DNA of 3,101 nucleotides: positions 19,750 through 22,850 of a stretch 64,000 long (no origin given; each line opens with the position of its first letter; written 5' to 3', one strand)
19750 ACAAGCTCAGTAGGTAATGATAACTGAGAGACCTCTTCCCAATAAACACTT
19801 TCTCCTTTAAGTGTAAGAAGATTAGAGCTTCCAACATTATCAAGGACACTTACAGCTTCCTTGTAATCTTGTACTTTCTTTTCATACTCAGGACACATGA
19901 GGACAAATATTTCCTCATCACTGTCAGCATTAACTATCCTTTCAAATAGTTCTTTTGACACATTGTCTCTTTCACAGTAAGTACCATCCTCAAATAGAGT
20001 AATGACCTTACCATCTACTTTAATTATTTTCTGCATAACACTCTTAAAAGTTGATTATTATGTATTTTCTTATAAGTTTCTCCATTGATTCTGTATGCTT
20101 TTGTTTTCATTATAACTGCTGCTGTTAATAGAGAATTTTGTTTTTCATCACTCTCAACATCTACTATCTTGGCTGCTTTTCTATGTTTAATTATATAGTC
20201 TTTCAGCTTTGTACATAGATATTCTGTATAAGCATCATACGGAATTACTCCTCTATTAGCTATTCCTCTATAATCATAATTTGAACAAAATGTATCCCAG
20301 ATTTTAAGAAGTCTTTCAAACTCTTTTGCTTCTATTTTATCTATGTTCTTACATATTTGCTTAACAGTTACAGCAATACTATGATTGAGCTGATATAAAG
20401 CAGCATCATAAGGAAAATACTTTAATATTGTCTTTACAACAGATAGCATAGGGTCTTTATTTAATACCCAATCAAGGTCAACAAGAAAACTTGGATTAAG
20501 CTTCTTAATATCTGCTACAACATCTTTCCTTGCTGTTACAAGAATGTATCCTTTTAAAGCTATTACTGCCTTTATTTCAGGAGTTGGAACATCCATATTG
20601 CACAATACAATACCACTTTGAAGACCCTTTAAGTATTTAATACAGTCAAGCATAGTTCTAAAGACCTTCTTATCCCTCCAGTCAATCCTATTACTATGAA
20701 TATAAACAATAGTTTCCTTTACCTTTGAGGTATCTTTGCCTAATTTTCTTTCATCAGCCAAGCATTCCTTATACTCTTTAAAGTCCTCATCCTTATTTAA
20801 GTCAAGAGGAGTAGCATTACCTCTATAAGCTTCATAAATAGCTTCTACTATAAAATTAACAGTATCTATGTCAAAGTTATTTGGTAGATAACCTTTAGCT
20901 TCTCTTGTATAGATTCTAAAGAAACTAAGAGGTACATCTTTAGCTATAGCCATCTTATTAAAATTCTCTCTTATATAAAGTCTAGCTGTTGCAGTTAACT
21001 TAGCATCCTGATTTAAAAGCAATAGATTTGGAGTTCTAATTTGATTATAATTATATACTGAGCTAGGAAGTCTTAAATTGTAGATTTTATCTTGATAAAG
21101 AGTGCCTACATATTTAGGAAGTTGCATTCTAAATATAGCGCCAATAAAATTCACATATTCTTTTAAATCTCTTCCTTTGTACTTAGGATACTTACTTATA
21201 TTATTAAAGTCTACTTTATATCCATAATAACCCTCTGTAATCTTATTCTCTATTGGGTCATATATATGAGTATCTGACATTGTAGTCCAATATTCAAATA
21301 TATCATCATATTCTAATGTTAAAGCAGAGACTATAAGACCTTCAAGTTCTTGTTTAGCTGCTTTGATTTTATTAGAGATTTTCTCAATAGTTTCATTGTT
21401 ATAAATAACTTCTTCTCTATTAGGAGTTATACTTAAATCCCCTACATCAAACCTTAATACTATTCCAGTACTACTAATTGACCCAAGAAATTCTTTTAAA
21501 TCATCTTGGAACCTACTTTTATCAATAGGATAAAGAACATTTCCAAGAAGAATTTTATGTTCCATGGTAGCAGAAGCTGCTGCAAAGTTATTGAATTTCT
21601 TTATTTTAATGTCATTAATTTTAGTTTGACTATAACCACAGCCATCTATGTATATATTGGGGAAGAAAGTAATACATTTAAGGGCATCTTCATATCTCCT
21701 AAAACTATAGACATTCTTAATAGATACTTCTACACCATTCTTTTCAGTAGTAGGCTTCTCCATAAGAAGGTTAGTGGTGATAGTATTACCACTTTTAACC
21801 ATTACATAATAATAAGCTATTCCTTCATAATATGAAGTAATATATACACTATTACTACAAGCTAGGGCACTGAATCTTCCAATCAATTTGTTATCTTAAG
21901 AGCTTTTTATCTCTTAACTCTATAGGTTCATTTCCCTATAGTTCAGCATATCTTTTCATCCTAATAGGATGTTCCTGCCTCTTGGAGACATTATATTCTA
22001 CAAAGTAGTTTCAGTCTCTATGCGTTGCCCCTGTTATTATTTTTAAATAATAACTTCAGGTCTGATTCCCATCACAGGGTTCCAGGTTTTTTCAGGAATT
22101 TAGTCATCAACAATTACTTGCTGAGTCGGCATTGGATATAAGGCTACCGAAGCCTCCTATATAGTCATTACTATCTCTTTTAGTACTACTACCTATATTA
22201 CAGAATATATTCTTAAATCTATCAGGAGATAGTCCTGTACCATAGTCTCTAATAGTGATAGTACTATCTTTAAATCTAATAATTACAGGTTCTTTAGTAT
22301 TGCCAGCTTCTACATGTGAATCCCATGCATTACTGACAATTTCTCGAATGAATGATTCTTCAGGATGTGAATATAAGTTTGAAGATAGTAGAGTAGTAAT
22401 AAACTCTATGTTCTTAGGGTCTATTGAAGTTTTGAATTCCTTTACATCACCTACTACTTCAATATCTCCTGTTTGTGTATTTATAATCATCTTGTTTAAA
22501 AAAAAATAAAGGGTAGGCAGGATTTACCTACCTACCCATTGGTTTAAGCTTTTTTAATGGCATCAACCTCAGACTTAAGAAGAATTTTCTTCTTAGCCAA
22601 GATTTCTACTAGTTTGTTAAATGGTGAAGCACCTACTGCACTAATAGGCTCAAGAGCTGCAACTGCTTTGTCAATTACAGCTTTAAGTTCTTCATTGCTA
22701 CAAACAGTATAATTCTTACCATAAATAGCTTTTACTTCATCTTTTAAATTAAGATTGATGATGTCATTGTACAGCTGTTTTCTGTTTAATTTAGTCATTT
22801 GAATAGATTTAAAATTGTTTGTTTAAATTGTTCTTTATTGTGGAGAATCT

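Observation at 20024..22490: Probable third, ORF-less group I intron splitting a GHKL-ATPase (rIIA-like?) gene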

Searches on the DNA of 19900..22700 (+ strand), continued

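Call 59: search_with_rna_model(model_id=R1, sources=[L255, L002, L003, L004, L005, L006, L007, L014, L104, L254], max_evalue=0.01, show_alignments=0)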
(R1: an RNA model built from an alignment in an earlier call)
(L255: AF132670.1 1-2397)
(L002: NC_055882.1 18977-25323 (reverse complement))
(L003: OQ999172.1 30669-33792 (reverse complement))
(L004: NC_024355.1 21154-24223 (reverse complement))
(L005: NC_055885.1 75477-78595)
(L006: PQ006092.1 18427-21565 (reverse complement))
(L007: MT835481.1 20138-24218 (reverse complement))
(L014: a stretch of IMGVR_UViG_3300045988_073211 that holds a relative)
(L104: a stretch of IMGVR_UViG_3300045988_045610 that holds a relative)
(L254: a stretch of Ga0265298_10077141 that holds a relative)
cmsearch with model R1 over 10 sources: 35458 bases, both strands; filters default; matches with E-value up to 0.01: 14.
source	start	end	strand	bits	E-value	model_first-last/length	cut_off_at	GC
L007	2431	2679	-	234.4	4.7e-58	1-247/247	no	0.33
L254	2857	3105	-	231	3.6e-57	1-247/247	no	0.43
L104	505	749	+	220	2.1e-54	1-247/247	no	0.38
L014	2256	2500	+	212.8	1.4e-52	1-247/247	no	0.31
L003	1484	1719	-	149.1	1.9e-36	1-247/247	no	0.43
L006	1496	1758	-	147.5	4.9e-36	1-247/247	no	0.34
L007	1489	1657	-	147.3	5.6e-36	1-247/247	no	0.31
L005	1501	1790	-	132.3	3.5e-32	1-247/247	no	0.32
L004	1500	1732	-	103.7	6e-25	1-247/247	no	0.27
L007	538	641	-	63.8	7.9e-15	1-247/247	no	0.22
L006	307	466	-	53.2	3.7e-12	1-247/247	no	0.3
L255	1080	1320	+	43.9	8.5e-10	1-247/247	no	0.37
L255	1358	1629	+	37.5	3.5e-08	1-247/247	no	0.38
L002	3323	3566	-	25.4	4e-05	1-247/247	no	0.37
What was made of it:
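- Closest known: Staphylococcus phage Twort orf142 group I introns. Same: R1 hits two of them (43.9 and 37.5 bits; call 59).
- R1 also hits the Twort orf142 introns (43.9 and 37.5 bits), which GenBank annotates as group I, and the cr116_1 rIIA intron (call 59).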

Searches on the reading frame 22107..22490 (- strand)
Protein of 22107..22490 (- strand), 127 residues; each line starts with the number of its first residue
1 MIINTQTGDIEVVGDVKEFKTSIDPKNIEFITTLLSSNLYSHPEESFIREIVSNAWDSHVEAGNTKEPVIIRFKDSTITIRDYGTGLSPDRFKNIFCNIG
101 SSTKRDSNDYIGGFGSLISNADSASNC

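Call 9: search_protein_families(library=pfam, proteins=[window:22107-22490:-], max_evalue=0.1)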
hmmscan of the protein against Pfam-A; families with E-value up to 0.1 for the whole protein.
window:22107-22490:- (127 aa): 2 families
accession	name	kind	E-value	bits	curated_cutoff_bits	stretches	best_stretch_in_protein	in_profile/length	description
PF02518.31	HATPase_c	-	1.5e-05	25.8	26.4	1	46-120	4-81/111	Histidine kinase-, DNA gyrase B-, and HSP90-like ATPase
PF13589.12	HATPase_c_3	-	5.5e-05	23.7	25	1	45-115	4-74/137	Histidine kinase-, DNA gyrase B-, and HSP90-like ATPase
